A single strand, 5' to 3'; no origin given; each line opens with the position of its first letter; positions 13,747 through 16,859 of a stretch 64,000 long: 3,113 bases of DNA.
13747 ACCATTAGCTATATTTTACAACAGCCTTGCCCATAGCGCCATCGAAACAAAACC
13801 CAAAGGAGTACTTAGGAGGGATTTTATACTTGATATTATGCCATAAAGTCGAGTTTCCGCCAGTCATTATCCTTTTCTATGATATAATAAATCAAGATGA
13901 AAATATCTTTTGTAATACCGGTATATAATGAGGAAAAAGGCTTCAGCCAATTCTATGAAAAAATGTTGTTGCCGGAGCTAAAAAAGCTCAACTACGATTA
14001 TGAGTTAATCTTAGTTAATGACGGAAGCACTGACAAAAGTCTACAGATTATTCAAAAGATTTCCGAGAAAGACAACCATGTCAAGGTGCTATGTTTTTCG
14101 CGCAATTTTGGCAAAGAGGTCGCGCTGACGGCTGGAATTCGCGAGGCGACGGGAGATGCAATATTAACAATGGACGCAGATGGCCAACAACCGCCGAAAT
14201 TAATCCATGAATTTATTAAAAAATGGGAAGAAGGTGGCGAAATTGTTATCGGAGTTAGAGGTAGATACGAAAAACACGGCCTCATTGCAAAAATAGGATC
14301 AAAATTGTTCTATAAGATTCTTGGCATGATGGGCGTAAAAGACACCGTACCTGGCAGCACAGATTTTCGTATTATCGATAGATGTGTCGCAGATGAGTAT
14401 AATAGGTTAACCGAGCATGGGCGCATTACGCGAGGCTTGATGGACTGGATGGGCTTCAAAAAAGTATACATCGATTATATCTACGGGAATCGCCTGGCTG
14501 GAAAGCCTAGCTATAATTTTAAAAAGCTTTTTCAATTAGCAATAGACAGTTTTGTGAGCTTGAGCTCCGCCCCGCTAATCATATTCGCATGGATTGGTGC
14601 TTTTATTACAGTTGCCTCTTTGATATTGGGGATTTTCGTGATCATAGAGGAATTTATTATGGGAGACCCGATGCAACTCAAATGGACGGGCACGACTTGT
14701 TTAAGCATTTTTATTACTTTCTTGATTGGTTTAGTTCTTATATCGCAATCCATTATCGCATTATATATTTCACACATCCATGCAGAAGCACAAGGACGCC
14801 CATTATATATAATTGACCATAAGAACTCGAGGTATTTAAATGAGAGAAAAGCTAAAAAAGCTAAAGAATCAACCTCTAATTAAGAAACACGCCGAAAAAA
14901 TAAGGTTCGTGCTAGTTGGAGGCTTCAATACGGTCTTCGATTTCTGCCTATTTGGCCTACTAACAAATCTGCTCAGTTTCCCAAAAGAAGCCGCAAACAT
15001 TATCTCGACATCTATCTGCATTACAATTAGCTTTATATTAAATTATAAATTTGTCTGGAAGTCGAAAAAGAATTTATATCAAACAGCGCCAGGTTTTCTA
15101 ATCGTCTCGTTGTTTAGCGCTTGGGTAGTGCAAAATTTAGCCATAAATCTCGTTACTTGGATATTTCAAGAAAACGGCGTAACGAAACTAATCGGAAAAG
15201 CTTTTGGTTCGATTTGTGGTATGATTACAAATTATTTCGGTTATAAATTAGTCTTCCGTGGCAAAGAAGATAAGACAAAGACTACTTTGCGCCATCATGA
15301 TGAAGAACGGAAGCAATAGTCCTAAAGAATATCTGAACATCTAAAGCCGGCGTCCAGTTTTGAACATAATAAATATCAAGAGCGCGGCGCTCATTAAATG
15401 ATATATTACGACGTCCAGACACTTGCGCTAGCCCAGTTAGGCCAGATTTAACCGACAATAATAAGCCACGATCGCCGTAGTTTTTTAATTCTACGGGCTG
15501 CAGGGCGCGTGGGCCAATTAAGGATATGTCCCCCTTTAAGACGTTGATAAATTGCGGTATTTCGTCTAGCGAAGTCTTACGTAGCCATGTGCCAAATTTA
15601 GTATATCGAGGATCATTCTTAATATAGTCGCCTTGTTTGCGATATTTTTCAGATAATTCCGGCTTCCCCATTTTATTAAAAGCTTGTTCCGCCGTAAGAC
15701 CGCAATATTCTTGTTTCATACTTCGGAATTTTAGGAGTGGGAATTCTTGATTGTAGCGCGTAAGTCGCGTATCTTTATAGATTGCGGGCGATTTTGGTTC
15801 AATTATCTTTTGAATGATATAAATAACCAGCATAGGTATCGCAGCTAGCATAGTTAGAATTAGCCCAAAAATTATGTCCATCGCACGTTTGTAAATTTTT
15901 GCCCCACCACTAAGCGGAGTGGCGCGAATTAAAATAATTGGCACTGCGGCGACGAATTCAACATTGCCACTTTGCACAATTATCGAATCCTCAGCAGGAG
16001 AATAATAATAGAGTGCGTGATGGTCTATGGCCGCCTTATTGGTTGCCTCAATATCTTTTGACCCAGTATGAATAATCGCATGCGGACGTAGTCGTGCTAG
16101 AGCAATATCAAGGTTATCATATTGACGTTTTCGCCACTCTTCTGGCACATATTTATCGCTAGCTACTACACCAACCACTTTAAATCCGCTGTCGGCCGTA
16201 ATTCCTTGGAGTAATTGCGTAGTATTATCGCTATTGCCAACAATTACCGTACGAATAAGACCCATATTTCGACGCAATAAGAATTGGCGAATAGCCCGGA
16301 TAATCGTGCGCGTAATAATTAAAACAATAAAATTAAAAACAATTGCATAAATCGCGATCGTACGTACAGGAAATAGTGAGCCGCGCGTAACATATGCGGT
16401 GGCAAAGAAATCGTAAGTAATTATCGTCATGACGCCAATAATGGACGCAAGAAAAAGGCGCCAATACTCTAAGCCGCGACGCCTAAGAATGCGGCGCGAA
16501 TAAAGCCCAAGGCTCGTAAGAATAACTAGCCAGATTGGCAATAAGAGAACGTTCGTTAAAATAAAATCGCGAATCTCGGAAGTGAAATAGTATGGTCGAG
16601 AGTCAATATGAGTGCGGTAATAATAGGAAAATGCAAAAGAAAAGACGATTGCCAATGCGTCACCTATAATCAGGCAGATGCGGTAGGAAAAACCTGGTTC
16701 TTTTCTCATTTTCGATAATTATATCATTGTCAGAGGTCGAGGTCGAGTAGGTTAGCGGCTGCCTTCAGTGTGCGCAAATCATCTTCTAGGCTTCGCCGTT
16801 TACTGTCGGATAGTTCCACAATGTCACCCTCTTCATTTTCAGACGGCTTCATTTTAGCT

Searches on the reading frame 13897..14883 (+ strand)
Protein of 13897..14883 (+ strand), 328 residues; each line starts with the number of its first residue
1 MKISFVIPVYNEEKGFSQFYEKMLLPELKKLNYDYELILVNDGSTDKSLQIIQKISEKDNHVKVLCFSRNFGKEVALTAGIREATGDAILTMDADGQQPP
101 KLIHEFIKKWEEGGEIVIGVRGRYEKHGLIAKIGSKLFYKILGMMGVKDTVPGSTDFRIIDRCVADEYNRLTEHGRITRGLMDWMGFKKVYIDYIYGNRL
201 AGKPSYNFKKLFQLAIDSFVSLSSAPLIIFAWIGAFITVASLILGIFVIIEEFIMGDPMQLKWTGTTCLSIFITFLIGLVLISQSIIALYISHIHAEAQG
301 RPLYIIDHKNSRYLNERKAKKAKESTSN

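Call 21: search_protein_families(library=pfam, max_evalue=0.001, proteins=[window:13897-14883:+])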
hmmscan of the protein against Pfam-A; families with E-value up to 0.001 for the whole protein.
window:13897-14883:+ (328 aa): 3 families
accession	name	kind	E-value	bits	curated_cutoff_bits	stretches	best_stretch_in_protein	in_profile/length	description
PF00535.33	Glycos_transf_2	-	1.2e-29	103.9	23.3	1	4-135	1-129/168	Glycosyl transferase family 2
PF10111.15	Glyco_tranf_2_2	-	5.3e-07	29.8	27.3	1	4-96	1-92/276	Glycosyltransferase like family 2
PF13641.12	Glyco_tranf_2_3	-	3.5e-05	24.4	27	1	3-102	3-103/230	Glycosyltransferase like family 2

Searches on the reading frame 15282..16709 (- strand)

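Call 21: search_protein_families(library=pfam, max_evalue=0.001, proteins=[window:15282-16709:-])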
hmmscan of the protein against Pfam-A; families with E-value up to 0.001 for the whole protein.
window:15282-16709:- (475 aa): 2 families
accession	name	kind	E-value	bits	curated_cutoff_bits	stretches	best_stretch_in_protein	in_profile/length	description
PF02397.22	Bac_transf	-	6.9e-52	176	27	1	274-469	1-178/179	Bacterial sugar transferase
PF13727.12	CoA_binding_3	-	2.1e-08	34.8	25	1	66-186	2-114/175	CoA-binding domain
